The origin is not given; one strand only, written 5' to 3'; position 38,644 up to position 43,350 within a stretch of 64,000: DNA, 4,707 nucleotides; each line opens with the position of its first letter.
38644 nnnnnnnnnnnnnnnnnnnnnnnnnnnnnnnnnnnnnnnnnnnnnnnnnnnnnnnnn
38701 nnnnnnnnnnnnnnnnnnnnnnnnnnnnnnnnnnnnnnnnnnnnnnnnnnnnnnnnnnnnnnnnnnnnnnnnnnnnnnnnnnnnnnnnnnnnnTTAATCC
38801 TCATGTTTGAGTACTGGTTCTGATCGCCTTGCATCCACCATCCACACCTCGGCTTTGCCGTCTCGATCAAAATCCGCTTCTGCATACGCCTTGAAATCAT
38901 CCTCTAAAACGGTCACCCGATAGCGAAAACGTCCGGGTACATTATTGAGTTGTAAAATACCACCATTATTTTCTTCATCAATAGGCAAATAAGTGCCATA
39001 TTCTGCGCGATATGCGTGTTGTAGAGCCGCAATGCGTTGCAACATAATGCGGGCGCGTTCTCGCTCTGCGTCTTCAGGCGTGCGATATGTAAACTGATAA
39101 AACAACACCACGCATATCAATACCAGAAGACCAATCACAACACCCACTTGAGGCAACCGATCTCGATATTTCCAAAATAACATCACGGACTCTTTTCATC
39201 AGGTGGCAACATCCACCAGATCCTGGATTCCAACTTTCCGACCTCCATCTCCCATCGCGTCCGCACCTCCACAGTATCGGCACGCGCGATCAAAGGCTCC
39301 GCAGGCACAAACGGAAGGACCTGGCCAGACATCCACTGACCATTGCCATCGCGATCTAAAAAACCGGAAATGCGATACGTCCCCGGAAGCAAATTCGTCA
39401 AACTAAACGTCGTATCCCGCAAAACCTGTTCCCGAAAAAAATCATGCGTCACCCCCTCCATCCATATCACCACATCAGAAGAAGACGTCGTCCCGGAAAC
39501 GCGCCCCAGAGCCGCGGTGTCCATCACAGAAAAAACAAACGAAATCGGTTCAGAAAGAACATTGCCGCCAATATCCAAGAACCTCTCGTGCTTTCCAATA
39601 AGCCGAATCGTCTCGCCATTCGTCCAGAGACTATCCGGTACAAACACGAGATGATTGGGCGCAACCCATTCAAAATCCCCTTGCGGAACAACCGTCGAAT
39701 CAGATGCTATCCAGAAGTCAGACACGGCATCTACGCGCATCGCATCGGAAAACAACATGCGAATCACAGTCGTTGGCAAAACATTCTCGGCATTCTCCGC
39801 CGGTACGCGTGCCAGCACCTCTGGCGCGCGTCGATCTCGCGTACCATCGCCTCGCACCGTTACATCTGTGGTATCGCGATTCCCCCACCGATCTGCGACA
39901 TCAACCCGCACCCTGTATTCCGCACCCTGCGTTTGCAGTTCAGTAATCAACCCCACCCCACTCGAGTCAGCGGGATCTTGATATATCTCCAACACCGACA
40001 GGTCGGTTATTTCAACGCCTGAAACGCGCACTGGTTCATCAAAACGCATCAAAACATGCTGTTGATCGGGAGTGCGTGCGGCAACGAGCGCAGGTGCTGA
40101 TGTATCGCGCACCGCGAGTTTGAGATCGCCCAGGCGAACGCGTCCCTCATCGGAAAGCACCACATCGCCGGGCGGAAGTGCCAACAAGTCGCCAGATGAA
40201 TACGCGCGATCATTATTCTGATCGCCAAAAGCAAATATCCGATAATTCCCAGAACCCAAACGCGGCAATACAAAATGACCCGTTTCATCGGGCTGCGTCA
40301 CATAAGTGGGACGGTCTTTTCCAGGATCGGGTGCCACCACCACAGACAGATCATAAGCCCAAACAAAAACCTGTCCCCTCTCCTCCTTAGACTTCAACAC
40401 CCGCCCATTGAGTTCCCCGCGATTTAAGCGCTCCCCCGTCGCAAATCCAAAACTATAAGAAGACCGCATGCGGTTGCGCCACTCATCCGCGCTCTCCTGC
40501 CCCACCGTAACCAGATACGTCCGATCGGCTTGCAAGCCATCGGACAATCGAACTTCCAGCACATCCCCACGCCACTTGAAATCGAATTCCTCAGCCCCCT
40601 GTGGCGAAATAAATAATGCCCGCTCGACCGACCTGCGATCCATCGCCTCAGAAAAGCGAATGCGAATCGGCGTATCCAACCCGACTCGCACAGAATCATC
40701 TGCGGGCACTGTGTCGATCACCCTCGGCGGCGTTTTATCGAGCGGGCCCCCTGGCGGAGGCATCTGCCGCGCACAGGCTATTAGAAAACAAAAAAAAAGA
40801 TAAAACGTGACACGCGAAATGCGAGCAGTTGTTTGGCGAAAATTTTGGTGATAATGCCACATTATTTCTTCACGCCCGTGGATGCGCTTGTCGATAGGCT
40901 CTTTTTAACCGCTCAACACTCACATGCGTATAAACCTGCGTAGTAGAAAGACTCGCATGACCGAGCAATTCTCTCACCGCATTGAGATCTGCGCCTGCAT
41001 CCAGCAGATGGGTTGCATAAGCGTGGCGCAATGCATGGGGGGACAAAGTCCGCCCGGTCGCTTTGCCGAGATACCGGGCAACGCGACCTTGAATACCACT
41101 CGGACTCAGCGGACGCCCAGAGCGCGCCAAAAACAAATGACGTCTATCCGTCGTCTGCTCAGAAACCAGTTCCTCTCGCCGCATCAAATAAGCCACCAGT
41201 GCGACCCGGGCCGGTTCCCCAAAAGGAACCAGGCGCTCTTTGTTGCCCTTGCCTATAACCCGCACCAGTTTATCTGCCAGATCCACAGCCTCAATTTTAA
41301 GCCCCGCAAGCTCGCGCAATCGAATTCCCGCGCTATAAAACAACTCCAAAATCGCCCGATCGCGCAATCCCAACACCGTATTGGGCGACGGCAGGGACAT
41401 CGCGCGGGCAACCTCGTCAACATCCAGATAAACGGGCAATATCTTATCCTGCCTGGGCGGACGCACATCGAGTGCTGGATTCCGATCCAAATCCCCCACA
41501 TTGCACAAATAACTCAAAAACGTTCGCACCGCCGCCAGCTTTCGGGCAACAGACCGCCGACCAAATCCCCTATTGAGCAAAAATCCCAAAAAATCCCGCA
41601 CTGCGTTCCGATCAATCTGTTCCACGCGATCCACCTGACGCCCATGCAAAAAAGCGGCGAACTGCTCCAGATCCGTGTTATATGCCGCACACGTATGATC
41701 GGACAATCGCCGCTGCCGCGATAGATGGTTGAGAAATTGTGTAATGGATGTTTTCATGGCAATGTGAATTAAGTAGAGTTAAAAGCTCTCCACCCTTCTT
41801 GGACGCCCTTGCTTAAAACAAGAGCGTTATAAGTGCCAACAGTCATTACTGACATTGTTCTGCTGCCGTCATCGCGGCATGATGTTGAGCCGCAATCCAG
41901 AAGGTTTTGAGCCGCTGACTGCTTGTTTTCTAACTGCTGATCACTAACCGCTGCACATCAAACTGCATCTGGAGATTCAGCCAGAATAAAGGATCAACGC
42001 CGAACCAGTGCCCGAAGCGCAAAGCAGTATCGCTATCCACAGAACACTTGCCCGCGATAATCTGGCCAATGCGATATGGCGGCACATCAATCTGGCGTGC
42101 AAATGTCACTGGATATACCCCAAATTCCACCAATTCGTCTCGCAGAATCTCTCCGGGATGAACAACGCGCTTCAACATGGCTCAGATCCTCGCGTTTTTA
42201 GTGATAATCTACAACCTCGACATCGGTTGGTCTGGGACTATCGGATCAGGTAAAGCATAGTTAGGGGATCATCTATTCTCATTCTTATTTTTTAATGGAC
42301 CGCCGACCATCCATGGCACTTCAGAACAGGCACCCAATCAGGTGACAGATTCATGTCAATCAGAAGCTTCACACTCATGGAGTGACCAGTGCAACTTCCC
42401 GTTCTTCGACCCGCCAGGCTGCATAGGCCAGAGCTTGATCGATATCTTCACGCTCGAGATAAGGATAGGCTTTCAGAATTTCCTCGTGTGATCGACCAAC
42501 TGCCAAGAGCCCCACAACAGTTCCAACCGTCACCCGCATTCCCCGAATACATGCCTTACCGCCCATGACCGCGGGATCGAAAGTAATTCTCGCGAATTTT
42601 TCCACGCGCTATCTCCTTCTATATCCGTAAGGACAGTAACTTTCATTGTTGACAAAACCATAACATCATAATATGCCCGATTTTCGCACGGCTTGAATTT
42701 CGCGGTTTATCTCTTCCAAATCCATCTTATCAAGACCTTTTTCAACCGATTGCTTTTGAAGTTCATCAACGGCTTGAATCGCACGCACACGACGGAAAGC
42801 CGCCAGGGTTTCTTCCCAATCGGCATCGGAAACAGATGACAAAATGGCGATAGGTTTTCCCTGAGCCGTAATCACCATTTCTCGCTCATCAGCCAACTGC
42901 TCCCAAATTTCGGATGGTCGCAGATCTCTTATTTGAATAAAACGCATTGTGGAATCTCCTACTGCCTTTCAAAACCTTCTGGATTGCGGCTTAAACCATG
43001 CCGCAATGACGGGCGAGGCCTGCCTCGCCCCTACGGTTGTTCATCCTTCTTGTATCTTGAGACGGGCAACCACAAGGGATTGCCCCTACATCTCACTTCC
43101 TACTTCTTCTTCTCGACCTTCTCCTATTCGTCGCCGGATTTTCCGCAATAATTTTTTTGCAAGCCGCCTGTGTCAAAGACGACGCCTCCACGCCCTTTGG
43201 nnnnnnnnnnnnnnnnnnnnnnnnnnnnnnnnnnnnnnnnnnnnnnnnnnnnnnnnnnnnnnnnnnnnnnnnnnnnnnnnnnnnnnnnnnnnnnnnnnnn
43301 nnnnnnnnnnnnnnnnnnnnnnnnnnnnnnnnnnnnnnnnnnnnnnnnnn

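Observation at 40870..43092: Array of three antitoxin-type genes with no toxins, beside a Xer-family recombinase, in a lower-GC islet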

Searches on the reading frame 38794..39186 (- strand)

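Call 4: search_protein_families(library=pfam, proteins=[window:38794-39186:-], max_evalue=0.1)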
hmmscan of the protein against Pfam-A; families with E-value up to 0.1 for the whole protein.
window:38794-39186:- (130 aa): 2 families
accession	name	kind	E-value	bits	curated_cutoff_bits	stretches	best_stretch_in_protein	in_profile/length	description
PF02439.20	Adeno_E3_CR2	-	0.0017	18.5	36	1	14-38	10-34/38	Adenovirus E3 region protein CR2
PF16732.10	ComP_DUS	-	0.027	15.8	27.3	1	39-94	9-61/87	Type IV minor pilin ComP, DNA uptake sequence receptor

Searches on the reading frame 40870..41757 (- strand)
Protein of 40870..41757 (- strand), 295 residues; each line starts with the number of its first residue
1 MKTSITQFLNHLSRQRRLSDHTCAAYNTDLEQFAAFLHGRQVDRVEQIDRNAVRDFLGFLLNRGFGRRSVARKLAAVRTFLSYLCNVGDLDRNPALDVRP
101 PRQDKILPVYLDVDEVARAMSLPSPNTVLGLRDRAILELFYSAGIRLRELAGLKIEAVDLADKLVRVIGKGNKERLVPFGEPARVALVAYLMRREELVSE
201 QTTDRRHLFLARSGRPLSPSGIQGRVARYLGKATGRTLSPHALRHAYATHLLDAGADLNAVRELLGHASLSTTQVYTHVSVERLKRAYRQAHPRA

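Call 4: search_protein_families(library=pfam, proteins=[window:40870-41757:-], max_evalue=0.1)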
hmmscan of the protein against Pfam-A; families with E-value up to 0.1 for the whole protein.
window:40870-41757:- (295 aa): 4 families
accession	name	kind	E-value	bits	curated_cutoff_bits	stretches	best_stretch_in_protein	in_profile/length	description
PF00589.27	Phage_integrase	-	1.2e-39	136.3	27.1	1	111-282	3-171/172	Phage integrase family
PF02899.23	Phage_int_SAM_1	-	6.5e-19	68.4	22.3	1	5-85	1-80/83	Phage integrase, N-terminal SAM-like domain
PF13495.12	Phage_int_SAM_4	-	0.00016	22.4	27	1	7-85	4-79/85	Phage integrase, N-terminal SAM-like domain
PF13102.12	Phage_int_SAM_5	-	0.0023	18.7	22.3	1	8-94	6-92/98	Phage integrase SAM-like domain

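Call 9: find_encoding_contigs(protein=window:40870-41757:-, flank=6000, max_places=10)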
Protein window:40870-41757:- (295 aa): 2 contigs read that carry it; 2 places shown.
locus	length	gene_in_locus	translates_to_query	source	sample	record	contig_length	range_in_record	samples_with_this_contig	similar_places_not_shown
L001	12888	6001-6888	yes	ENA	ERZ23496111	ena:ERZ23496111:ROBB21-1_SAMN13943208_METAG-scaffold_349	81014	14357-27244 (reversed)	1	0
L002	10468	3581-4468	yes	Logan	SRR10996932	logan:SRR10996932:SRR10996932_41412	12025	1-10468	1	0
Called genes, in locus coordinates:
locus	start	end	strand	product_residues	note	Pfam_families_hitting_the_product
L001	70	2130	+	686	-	PF07584:BatA, PF13519:VWA_2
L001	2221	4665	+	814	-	PF01751:Toprim, PF01131:Topoisom_bac, PF13368:Toprim_C_rpt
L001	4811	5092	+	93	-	-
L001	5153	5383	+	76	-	PF04255:DUF433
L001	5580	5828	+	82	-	-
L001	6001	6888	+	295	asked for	PF02899:Phage_int_SAM_1, PF00589:Phage_integrase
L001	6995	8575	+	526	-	PF13205:Big_5, PF09912:DUF2141 (faint), PF13205:Big_5 (weak)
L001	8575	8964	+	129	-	-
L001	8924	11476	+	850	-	PF00413:Peptidase_M10, PF02239:Cytochrom_D1 (faint), PF16819:DUF5074 (faint), PF21783:YNCE, PF23414:Beta-prop_EML_2 (faint), PF24807:WD40_CDC20-Fz (weak), PF25174:Beta-prop_THOC3, PF10282:Lactonase (weak), +3 more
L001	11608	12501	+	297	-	PF08450:SGL (faint), PF17170:DUF5128 (faint), PF01436:NHL (weak)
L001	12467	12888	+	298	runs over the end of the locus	PF01040:UbiA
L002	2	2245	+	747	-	?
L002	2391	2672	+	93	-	-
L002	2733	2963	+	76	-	PF04255:DUF433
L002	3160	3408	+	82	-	-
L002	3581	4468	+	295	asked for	PF02899:Phage_int_SAM_1, PF00589:Phage_integrase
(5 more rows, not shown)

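Call 10: search_protein_families(library=ncbifam, proteins=[window:40870-41757:-], max_evalue=0.1)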
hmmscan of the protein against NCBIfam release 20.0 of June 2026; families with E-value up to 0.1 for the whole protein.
window:40870-41757:- (295 aa): 14 families
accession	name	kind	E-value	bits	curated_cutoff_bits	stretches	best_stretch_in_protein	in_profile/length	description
TIGR02224.1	recomb_XerC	equivalog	3.9e-98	328.5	335.15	1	7-295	2-293/295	tyrosine recombinase XerC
NF001399.0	PRK00283.1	subfamily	1e-87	294.2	279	1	2-295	6-299/300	tyrosine recombinase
TIGR02225.1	recomb_XerD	equivalog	8e-87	291.2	329.6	1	7-295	2-290/290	site-specific tyrosine recombinase XerD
NF002331.0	PRK01287.1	subfamily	8.6e-57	192.7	371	1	4-293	29-326/365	site-specific tyrosine recombinase XerC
NF040815.2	recomb_XerA_Arch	equivalog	1.8e-56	191.7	220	1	7-288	2-263/263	site-specific tyrosine recombinase/integron integrase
NF003462.0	PRK05084.1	equivalog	7e-34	117.1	267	1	132-290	196-355/360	tyrosine recombinase XerS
TIGR02249.1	integrase_gron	subfamily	2.4e-32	112.6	265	2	236-280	257-301/315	integron integrase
NF011946.0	PRK15417.1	equivalog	1.2e-17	64.1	435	2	236-280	272-316/337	integron integrase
NF007371.0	PRK09871.1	subfamily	4.7e-11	42.6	222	1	110-284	6-179/198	tyrosine-type DNA invertase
NF007370.0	PRK09870.1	subfamily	6.7e-10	38.9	221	1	131-291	32-191/200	tyrosine-type DNA invertase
NF002685.0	PRK02436.1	equivalog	4.2e-09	36.6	178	1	1-276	1-243/245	site-specific tyrosine recombinase XerD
NF040693.1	recomb_GmtY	equivalog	1.2e-07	31.4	340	1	231-285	386-438/441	gamma-mobile-trio recombinase GmtY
NF041502.1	integrase_1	equivalog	0.015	14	350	1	238-285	319-366/484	site-specific integrase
NF047926.1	integrase_GmtZ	equivalog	0.035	12.1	600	1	235-292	425-483/784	gamma-mobile-trio integrase GmtZ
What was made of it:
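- Checked: Xer, 295 aa, 40870-41757(-): NF001399 294 bits against a cut-off of 279; TIGR02224 XerC 328.5 against 335 (call 10).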

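Call 11: find_related_loci(query=window:40870-41757:-, collection=genome_contigs, flank=8000)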
Query window:40870-41757:- (295 aa) in genome_contigs; peptide patterns used: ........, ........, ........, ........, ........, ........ (x = any residue, [..] = any of these).
600 stretches matched a pattern (row limit reached: there are more); 592 encode a relative of the query (tblastn E <= 1e-3); the best 80 are kept; 80 distinct loci.
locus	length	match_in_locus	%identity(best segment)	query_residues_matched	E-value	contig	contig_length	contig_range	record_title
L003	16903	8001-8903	64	1-295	2e-117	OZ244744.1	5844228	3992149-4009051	MAG: Candidatus Latescibacterota bacterium isolate aa5cf8e5-2ee9-4ccc-9d1f-80a1aaad70af genome assembly, chromosome: 1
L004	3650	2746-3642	43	1-295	7e-81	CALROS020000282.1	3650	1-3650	MAG: Chitinophaga pinensis isolate JJ-LAS36-244-8-m1-bin313 genome assembly, contig: JJ-LAS36-244-C2066, whole genome sh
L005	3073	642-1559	44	1-295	2e-76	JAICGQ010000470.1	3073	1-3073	MAG: Pyrinomonadaceae bacterium isolate CK_bin.6 k141_1886950_length_3073_cov_9.8377, whole genome shotgun sequence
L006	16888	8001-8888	46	4-295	3e-73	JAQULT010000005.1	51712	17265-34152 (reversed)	MAG: Candidatus Neomarinimicrobiota bacterium isolate STD1_137 NODE_1238_length_51712_cov_9.656354_Sandtown_D1, whole ge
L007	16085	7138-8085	42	1-295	2e-72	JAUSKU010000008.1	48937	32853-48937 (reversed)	MAG: Deltaproteobacteria bacterium isolate E14_metabat.bin.78 E14_k141_9890, whole genome shotgun sequence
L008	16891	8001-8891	45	1-294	1e-70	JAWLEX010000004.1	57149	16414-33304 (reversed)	MAG: Desulfatiglandales bacterium isolate 20BLK6-1.bin.93 NODE_382_length_57149_cov_13.350394, whole genome shotgun sequ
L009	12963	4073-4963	47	1-295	5e-70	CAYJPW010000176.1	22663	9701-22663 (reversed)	MAG TPA_asm: uncultured Polyangiaceae bacterium isolate ERP124720_co1_193 genome assembly, contig: NODE_2964_length_2266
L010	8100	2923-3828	44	1-294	1e-69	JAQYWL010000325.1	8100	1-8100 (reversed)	MAG: Desulfobacteria bacterium isolate Co_bin7 Co_bin7_c_000005812848, whole genome shotgun sequence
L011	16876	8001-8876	43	1-292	4e-69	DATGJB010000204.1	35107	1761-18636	MAG TPA_asm: Chloroflexota bacterium isolate SMAG_U9822 k141_196657, whole genome shotgun sequence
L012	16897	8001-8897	44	1-295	4e-69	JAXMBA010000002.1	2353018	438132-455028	MAG: Gemmataceae bacterium isolate STL-PLA24 C1.164.fa-2, whole genome shotgun sequence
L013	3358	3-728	47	56-295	5e-68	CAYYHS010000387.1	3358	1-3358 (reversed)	MAG TPA_asm: uncultured Chitinophagaceae bacterium isolate binchicken_co54_148 genome assembly, contig: NODE_58407_lengt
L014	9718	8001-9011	37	5-295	2e-67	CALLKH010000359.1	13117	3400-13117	MAG TPA_asm: uncultured Planctomycetaceae bacterium isolate SRR6227243_bin.100_CONCOCT_v1.1_MAG genome assembly, contig:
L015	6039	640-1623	38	5-295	3e-67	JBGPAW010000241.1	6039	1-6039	MAG: Phycisphaerae bacterium isolate OBJ_0618_130150_12 k141_1729416_length_6039_cov_8.0000, whole genome shotgun sequen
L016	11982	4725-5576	42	5-295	3e-67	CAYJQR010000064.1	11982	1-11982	MAG TPA_asm: uncultured Planctomycetia bacterium isolate ERP125453_co1_458 genome assembly, contig: NODE_6000_length_119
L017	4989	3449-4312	41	5-295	8e-67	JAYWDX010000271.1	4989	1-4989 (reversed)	MAG: Candidatus Tenderia sp. isolate GL96_UP_concoct_44 GL96_UP_concoct_44_270, whole genome shotgun sequence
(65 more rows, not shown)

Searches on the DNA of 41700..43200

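Call 38: search_rna_families(source=window, start=41700, end=43200, threshold=evalue, max_evalue=10)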
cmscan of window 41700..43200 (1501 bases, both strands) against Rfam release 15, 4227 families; matches with E-value up to 10: 5.
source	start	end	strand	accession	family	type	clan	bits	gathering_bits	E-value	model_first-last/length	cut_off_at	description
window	41708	41728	+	RF01109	SBRMV1_UPD-PKd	Cis-reg;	-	19.1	33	2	1-21/21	no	Pseudoknot of upstream pseudoknot domain (UPD) of the 3'UTR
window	43000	43036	-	RF01333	CRISPR-DR20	Gene; CRISPR;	-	17.2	42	2.7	1-36/36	no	CRISPR RNA direct repeat element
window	42621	42674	-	RF00281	SNORD47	Gene; snRNA; snoRNA; CD-box;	-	16.7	50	8.5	1-77/77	no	Small nucleolar RNA SNORD47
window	42410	42539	-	RF02175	SMAD5-AS1_3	Gene; lncRNA;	-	15.7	60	1.1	1-125/125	no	SMAD5 antisense RNA 1 conserved region 3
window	41816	41871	-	RF02702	AgvB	Gene; sRNA;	-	15.4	56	8.2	1-62/62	no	Anti GcvB sRNA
